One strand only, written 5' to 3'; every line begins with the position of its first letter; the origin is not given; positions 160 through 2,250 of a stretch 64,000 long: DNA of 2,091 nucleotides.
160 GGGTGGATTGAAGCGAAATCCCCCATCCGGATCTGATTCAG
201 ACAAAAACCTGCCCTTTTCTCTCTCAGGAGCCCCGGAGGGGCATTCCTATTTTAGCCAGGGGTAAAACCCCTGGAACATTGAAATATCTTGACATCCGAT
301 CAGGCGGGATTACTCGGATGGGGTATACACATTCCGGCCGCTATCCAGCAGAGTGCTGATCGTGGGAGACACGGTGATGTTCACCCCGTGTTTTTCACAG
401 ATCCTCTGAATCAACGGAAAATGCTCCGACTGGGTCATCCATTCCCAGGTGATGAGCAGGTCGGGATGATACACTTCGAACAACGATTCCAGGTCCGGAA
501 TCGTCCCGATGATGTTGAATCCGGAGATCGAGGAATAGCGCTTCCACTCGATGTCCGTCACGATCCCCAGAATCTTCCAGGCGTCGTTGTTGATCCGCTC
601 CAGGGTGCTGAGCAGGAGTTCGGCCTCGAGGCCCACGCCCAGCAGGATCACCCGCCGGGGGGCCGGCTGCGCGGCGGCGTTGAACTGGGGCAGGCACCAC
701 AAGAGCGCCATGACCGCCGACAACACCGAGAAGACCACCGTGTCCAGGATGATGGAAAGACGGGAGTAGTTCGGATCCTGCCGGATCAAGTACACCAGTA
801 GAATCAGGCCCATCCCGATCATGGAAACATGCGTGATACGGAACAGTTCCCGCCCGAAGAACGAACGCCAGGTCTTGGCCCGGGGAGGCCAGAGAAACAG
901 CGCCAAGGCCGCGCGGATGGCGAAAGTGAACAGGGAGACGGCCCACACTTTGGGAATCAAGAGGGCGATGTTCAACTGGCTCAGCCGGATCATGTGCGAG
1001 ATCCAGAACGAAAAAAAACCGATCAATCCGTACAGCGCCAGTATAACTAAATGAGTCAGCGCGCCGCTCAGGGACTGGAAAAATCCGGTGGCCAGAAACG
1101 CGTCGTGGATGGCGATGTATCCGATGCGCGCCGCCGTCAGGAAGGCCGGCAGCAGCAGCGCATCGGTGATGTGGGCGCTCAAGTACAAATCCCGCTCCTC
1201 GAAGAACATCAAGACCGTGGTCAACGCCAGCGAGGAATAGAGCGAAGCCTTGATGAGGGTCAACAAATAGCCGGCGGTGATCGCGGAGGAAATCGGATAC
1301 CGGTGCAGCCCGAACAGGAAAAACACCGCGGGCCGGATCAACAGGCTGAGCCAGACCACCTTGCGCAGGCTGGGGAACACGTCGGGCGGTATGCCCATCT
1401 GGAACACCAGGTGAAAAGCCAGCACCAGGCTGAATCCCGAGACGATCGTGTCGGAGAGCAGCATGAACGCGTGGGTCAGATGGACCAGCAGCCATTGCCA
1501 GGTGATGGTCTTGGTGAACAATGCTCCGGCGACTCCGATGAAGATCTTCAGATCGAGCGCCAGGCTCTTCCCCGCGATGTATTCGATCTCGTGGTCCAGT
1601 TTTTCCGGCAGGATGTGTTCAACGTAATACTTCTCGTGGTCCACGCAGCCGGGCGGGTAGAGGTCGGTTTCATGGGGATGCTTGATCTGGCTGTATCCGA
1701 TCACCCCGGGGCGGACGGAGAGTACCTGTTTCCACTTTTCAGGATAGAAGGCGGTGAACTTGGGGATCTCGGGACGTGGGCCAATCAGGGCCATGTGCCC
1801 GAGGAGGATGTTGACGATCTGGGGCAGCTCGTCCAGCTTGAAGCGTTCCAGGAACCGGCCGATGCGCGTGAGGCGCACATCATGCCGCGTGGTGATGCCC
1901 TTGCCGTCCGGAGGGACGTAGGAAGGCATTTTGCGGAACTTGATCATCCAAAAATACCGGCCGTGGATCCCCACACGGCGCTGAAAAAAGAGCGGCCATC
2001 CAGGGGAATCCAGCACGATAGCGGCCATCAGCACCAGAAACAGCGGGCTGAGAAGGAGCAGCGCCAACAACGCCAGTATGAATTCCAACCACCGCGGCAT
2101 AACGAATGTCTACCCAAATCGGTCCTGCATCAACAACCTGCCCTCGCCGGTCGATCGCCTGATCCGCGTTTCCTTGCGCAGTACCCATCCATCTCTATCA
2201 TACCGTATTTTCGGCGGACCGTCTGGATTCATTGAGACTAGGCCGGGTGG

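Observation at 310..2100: Domain-permuted phosphoglycosyl transferase: catalytic PglC-like domain first, WbaP-type TM+CoA-binding module last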

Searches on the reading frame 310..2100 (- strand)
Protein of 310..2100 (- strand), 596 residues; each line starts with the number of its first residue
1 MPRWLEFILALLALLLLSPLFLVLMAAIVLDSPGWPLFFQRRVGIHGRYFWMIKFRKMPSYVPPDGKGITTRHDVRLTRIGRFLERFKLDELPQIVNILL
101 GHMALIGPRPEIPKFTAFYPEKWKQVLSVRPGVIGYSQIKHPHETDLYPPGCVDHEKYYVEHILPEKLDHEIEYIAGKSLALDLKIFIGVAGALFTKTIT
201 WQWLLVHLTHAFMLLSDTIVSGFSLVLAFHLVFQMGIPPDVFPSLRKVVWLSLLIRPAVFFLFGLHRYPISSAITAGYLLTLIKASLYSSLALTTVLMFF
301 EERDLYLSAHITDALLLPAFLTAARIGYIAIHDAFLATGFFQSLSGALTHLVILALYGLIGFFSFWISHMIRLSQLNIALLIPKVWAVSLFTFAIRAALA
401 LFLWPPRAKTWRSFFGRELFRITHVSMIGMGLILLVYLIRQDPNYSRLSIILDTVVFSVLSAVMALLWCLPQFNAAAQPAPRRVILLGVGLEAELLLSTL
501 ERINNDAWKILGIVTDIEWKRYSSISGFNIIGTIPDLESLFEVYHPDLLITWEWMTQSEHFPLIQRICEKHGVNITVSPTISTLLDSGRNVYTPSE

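Call 3: search_protein_families(library=pfam, proteins=[window:310-2100:-], max_evalue=1)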
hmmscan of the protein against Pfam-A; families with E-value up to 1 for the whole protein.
window:310-2100:- (596 aa): 2 families
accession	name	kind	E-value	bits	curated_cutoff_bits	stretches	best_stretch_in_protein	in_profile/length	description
PF02397.22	Bac_transf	-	5.7e-45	153.5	27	1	3-191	2-174/179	Bacterial sugar transferase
PF13727.12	CoA_binding_3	-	0.0085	16.6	25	1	431-579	31-175/175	CoA-binding domain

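Call 4: search_protein_families(library=ncbifam, proteins=[window:310-2100:-], max_evalue=1)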
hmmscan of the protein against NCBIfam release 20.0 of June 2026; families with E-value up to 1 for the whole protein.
window:310-2100:- (596 aa): 10 families
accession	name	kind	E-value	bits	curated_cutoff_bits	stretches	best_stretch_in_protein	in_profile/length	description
TIGR03025.1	EPS_sugtrans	subfamily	5.4e-63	213.8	295.55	2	3-197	259-441/445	exopolysaccharide biosynthesis polyprenyl glycosylphosphotransferase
TIGR03023.1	WcaJ_sugtrans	equivalog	2.4e-55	188.6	410.75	2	3-189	264-441/453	undecaprenyl-phosphate glucose phosphotransferase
TIGR03013.1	EpsB_2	subfamily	3.6e-39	135.1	393.35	2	3-188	256-430/443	TIGR03013 family XrtA/PEP-CTERM system glycosyltransferase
TIGR03022.1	WbaP_sugtrans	subfamily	5.3e-38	131.4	403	3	72-146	344-418/456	undecaprenyl-phosphate galactose phosphotransferase WbaP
NF041877.1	EPS_EpsZ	equivalog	9.5e-29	100.3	800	2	3-138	267-413/459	exopolysaccharide biosynthesis polyisoprenyl-phosphate hexose-1-phosphate transferase EpsZ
NF052601.1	undeca_RfbP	equivalog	7.3e-28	97.4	330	2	71-141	129-199/244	undecaprenyl-phosphate galactose phosphotransferase family protein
NF007518.0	PRK10124.1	equivalog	1.3e-25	90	684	1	6-188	278-452/464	undecaprenyl-phosphate glucose phosphotransferase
NF050817.1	PolSacchBiosHfsE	equivalog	5.7e-25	88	750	1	5-188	275-453/467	polysaccharide biosynthesis protein HfsE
NF045514.1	glycotran_HepC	equivalog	3.7e-21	75.4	140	1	3-110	118-211/220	heterocyst development glycosyltransferase HepC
NF011751.0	PRK15204.1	equivalog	1.4e-14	53.6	907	2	70-147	362-439/476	undecaprenyl-phosphate galactose phosphotransferase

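Call 5: find_homologous_proteins(query=window:310-2100:-, max_evalue=0.00001)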
Query window:310-2100:- (596 aa): 246 proteins with E <= 0.00001 among 8000 candidates; the best 120 are listed.
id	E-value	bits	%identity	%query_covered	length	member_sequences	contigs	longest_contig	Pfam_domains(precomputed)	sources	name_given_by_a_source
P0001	0.0e+0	1241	92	100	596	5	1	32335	PF02397.23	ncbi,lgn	-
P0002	0.0e+0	1151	85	100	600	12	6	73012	PF02397.23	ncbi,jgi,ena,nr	ncbi:MAG TPA: sugar transferase [bacterium]|nr:sugar transferase [bacterium] HOL93243.1 sugar transf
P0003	6.0e-270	915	66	99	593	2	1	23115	PF02397.23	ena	-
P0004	1.4e-260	884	65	97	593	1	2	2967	PF02397.23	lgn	-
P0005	9.5e-247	838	62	98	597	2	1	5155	PF02397.23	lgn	-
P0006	6.2e-234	796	56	99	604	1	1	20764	PF13727.13,PF22674.3,PF02397.23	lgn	-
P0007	3.6e-231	787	57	99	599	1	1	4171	PF02397.23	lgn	-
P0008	1.4e-230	785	56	98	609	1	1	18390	PF02397.23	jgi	jgi:lipopolysaccharide/colanic/teichoic acid biosynthesis glycosyltransferase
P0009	1.3e-221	755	56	99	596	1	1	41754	PF13727.13,PF02397.23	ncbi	-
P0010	4.8e-220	750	55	100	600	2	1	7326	PF13727.13,PF02397.23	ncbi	ncbi:MAG: sugar transferase [Candidatus Hinthialibacter sp.]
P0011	5.8e-201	687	57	86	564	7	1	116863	PF13727.13,PF02397.23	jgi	jgi:lipopolysaccharide/colanic/teichoic acid biosynthesis glycosyltransferase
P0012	6.1e-199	680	52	100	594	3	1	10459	PF13727.13,PF02397.23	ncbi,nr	ncbi:MAG: sugar transferase [bacterium]|nr:sugar transferase [bacterium]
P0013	2.7e-196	672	52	98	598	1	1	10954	PF13727.13,PF02397.23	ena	-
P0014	1.5e-195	669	52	98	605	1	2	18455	PF13727.13,PF02397.23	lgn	-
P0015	1.8e-191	656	50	100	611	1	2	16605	PF02397.23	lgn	-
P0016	5.9e-189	647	50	98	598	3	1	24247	PF02397.23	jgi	jgi:lipopolysaccharide/colanic/teichoic acid biosynthesis glycosyltransferase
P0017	2.7e-188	645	50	100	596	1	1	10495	PF02397.23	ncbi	-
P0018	1.6e-181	623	49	98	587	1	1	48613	PF02397.23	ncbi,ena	-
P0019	4.2e-148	513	43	97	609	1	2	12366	PF02397.23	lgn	-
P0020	4.6e-140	486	47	82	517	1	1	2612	PF13727.13,PF02397.23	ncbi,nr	ncbi:hypothetical protein GF373_02665, partial [bacterium]|nr:hypothetical protein [bacterium]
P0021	8.0e-52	195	41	44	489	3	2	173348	PF13727.13,PF02397.23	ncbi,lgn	-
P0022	1.3e-49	187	37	55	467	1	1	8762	PF13727.13,PF02397.23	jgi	jgi:lipopolysaccharide/colanic/teichoic acid biosynthesis glycosyltransferase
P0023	1.8e-49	187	40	40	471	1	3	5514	PF13727.13,PF02397.23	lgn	-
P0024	3.9e-48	182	41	45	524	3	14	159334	PF13727.13,PF02397.23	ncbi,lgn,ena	-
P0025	3.1e-47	179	40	45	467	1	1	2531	PF13727.13,PF02397.23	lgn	-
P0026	6.5e-45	172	47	30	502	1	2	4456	PF13727.13,PF02397.23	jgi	jgi:lipopolysaccharide/colanic/teichoic acid biosynthesis glycosyltransferase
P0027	7.5e-35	139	43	28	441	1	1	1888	PF13727.13,PF02397.23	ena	-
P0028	4.6e-32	129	39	30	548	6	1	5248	PF02397.23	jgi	jgi:lipopolysaccharide/colanic/teichoic acid biosynthesis glycosyltransferase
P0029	7.4e-29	119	43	27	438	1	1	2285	PF02397.23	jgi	jgi:lipopolysaccharide/colanic/teichoic acid biosynthesis glycosyltransferase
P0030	1.0e-28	118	40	29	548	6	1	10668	PF02397.23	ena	-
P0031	5.4e-28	116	46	20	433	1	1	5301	PF02397.23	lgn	-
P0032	2.0e-27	114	38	28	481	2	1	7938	PF13727.13,PF02397.23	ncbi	-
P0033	2.6e-26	110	33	42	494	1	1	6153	PF13727.13,PF02397.23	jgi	-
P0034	2.8e-26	110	38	26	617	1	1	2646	PF00534.27,PF13579.13,PF13439.13,PF02397.23,PF13692.13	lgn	-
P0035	4.4e-26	110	39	27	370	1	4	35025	PF02397.23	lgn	-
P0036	8.5e-26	109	34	27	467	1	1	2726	PF13727.13,PF02397.23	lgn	-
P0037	8.9e-26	109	39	27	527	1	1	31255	PF02397.23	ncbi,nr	ncbi:sugar transferase [Brunnivagina elsteri]|nr:sugar transferase [Calothrix elsteri]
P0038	1.4e-25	108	41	27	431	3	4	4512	PF02397.23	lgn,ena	-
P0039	1.8e-25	108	40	27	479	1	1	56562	PF13727.13,PF02397.23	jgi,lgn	jgi:exopolysaccharide biosynthesis polyprenyl glycosylphosphotransferase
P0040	1.8e-25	108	39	27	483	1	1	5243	PF13727.13,PF02397.23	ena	-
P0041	2.4e-25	107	41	31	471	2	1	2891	PF02397.23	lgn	-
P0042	2.4e-25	107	40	31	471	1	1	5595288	PF02397.23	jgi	jgi:exopolysaccharide biosynthesis polyprenyl glycosylphosphotransferase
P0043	2.9e-25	107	37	33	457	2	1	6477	PF02397.23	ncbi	-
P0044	3.7e-25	107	40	27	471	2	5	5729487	PF02397.23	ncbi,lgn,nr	ncbi:sugar transferase [Richelia sinica]|nr:sugar transferase [Richelia sinica] MBD2664817.1 sugar t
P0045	4.4e-25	106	36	38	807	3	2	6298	PF13727.13,PF04321.24,PF16363.12,PF02719.22,PF01073.26,PF07993.19,PF13460.13,PF00106.32,PF02397.23,PF01370.28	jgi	jgi:FlaA1/EpsC-like NDP-sugar epimerase/lipopolysaccharide/colanic/teichoic acid biosynthesis glycos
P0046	6.8e-25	106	38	31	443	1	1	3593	PF02397.23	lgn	-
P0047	8.1e-25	105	39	31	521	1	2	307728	PF02397.23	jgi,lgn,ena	jgi:lipopolysaccharide/colanic/teichoic acid biosynthesis glycosyltransferase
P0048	1.2e-24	105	40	31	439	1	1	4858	PF02397.23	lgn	-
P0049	1.4e-24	105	40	27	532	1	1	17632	PF13727.13,PF02397.23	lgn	-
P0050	1.5e-24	105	39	23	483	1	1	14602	PF13727.13,PF02397.23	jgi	jgi:Undecaprenyl-phosphate glucose phosphotransferase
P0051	1.6e-24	104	39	32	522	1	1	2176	PF10111.15,PF13641.13,PF02397.23,PF00535.33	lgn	-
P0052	1.7e-24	104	39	27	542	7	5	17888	PF02397.23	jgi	jgi:exopolysaccharide biosynthesis polyprenyl glycosylphosphotransferase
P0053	1.7e-24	104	38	31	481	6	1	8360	PF13727.13,PF02397.23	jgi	jgi:exopolysaccharide biosynthesis polyprenyl glycosylphosphotransferase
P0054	3.9e-24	103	39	31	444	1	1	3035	PF02397.23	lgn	-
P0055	6.1e-24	103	41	31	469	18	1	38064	PF02397.23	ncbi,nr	ncbi:sugar transferase [Nostoc sp. CCCryo 231-06]|nr:sugar transferase [Nostoc sp. CCCryo 231-06]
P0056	6.7e-24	102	40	32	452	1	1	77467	PF02397.23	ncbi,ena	-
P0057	7.6e-24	102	41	22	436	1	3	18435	PF02397.23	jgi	jgi:lipopolysaccharide/colanic/teichoic acid biosynthesis glycosyltransferase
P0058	8.9e-24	102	32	29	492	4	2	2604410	PF13727.13,PF02397.23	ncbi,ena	-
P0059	9.5e-24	102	38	31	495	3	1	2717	PF13727.13,PF02397.23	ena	-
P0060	9.9e-24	102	38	27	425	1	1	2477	PF02397.23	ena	-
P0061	1.1e-23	102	38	26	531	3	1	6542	PF02397.23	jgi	jgi:exopolysaccharide biosynthesis polyprenyl glycosylphosphotransferase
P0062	1.1e-23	102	38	27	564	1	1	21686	PF02397.23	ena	-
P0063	1.2e-23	101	45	21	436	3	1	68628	PF02397.23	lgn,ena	-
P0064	1.3e-23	101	34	32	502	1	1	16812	PF13727.13,PF02397.23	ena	-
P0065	2.1e-23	101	32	34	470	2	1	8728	PF13727.13,PF02397.23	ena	-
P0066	2.3e-23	101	34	27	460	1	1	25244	PF02397.23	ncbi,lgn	-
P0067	2.6e-23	100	34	38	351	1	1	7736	PF02397.23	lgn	-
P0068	3.0e-23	100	39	27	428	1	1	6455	PF02397.23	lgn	-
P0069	3.0e-23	100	39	27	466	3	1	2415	PF02397.23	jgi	jgi:exopolysaccharide biosynthesis polyprenyl glycosylphosphotransferase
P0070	3.0e-23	100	37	27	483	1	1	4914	PF13727.13,PF02397.23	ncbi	-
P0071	3.5e-23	100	36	32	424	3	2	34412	PF02397.23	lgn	-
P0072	3.7e-23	100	38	32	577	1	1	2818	PF00534.27,PF13477.13,PF13524.13,PF13439.13,PF02397.23,PF13692.13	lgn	-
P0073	4.1e-23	100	33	30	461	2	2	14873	PF02397.23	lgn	-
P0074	5.2e-23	99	36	31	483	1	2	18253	PF13727.13,PF02397.23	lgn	-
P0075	5.4e-23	99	41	26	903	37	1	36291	PF04321.24,PF00534.27,PF13477.13,PF01073.26,PF13579.13,PF13524.13,PF07993.19,PF02397.23,PF01370.28,PF20706.4,PF13692.13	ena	-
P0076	6.0e-23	99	42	25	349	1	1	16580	PF02397.23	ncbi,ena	-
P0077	8.4e-23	99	36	27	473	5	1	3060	PF02397.23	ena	-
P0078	8.6e-23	99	37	33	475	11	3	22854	PF13727.13,PF02397.23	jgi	-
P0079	8.7e-23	99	39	27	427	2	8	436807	PF02397.23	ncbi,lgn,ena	-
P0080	1.0e-22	98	38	32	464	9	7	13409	PF13727.13,PF02397.23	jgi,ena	jgi:sugar transferase (PEP-CTERM system associated)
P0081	1.1e-22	98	37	32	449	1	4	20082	PF02397.23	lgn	-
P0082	1.3e-22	98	37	27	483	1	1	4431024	PF17836.8,PF13727.13,PF02397.23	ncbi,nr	ncbi:MAG: undecaprenyl-phosphate glucose phosphotransferase [Candidatus Aminicenantes bacterium]|nr:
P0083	1.4e-22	98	39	23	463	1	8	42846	PF13727.13,PF02397.23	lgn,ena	-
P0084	1.8e-22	98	40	26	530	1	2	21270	PF04321.24,PF01073.26,PF07993.19,PF02397.23,PF01370.28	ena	-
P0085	2.0e-22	97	36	27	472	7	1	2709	PF17836.8,PF13727.13,PF02397.23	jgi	jgi:exopolysaccharide biosynthesis polyprenyl glycosylphosphotransferase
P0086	2.4e-22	97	38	30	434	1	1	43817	PF02397.23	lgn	-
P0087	2.7e-22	97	39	28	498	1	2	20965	PF02397.23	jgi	jgi:lipopolysaccharide/colanic/teichoic acid biosynthesis glycosyltransferase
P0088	3.5e-22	97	39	27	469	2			PF02397.23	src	-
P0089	4.8e-22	96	34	29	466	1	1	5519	PF13727.13,PF02397.23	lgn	-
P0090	5.2e-22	96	38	19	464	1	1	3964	PF13727.13,PF02397.23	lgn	-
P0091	6.5e-22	96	37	32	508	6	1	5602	PF02397.23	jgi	-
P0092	6.6e-22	96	38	27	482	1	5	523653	PF13727.13,PF02397.23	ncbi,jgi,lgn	jgi:exopolysaccharide biosynthesis polyprenyl glycosylphosphotransferase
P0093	7.8e-22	96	38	22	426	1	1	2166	PF02397.23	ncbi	ncbi:MAG: sugar transferase [Pseudomonadota bacterium]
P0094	8.6e-22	95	37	27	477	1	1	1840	PF02397.23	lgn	-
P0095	9.3e-22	95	38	23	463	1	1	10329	PF13727.13,PF02397.23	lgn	-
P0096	9.6e-22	95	38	31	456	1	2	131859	PF02397.23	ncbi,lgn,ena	-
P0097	1.2e-21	95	34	33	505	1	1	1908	PF13727.13,PF02397.23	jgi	jgi:exopolysaccharide biosynthesis polyprenyl glycosylphosphotransferase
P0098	1.3e-21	95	35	28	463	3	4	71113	PF13727.13,PF02397.23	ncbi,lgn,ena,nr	ncbi:MAG: undecaprenyl-phosphate glucose phosphotransferase [Lachnospiraceae bacterium]|nr:undecapre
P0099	1.5e-21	95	38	27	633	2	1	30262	PF04321.24,PF01073.26,PF13460.13,PF02397.23,PF01370.28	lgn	-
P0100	1.6e-21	95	40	23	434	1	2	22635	PF02397.23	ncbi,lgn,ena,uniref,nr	ncbi:MAG: Undecaprenyl-phosphate galactosephosphotransferase [uncultured Sphingomonadaceae bacterium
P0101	1.7e-21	94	36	32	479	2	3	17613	PF02397.23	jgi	jgi:exopolysaccharide biosynthesis polyprenyl glycosylphosphotransferase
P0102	1.7e-21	94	37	31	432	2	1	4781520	PF02397.23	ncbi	ncbi:exopolysaccharide biosynthesis polyprenyl glycosylphosphotransferase [Sphingopyxis panaciterrae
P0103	2.6e-21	94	38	27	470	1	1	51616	PF02397.23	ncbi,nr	ncbi:MAG: sugar transferase [Nodularia sp. (in: Bacteria)]|nr:MAG: sugar transferase [Nodularia sp. 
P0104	2.6e-21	94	35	32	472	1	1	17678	PF13727.13,PF02397.23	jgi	jgi:polysaccharide biosynthesis protein PslA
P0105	2.7e-21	94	37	31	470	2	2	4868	PF02397.23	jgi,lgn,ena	-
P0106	3.7e-21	93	38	27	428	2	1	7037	PF02397.23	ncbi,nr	ncbi:MAG: sugar transferase [Erythrobacter sp.]|nr:sugar transferase [Erythrobacter sp.]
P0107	3.8e-21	93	35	32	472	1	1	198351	PF13727.13,PF02397.23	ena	-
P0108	3.8e-21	93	37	31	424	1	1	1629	PF02397.23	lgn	-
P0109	4.3e-21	93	37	28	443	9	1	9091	PF02397.23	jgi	-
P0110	5.0e-21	93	34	32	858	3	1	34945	PF02397.23,PF04932.21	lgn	-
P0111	5.3e-21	93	38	27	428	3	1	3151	PF02397.23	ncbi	-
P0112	5.4e-21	93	40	23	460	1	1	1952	PF13727.13,PF02397.23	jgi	jgi:putative colanic acid biosysnthesis UDP-glucose lipid carrier transferase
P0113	5.7e-21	93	35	26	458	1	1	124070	PF02397.23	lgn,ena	-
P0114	5.7e-21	93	35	26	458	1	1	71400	PF02397.23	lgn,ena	-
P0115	7.3e-21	92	35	27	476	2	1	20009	PF13727.13,PF02397.23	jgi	jgi:undecaprenyl-phosphate galactose phosphotransferase/putative colanic acid biosynthesis UDP-gluco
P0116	7.5e-21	92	38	23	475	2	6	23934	PF13727.13,PF02397.23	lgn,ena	-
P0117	8.3e-21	92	35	31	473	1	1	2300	PF02397.23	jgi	jgi:sugar transferase (PEP-CTERM system associated)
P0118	8.6e-21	92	37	27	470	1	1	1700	PF13727.13,PF02397.23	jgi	jgi:putative colanic acid biosynthesis UDP-glucose lipid carrier transferase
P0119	1.2e-20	92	34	23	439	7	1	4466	PF02397.23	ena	-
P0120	1.4e-20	91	33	32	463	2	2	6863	PF02397.23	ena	-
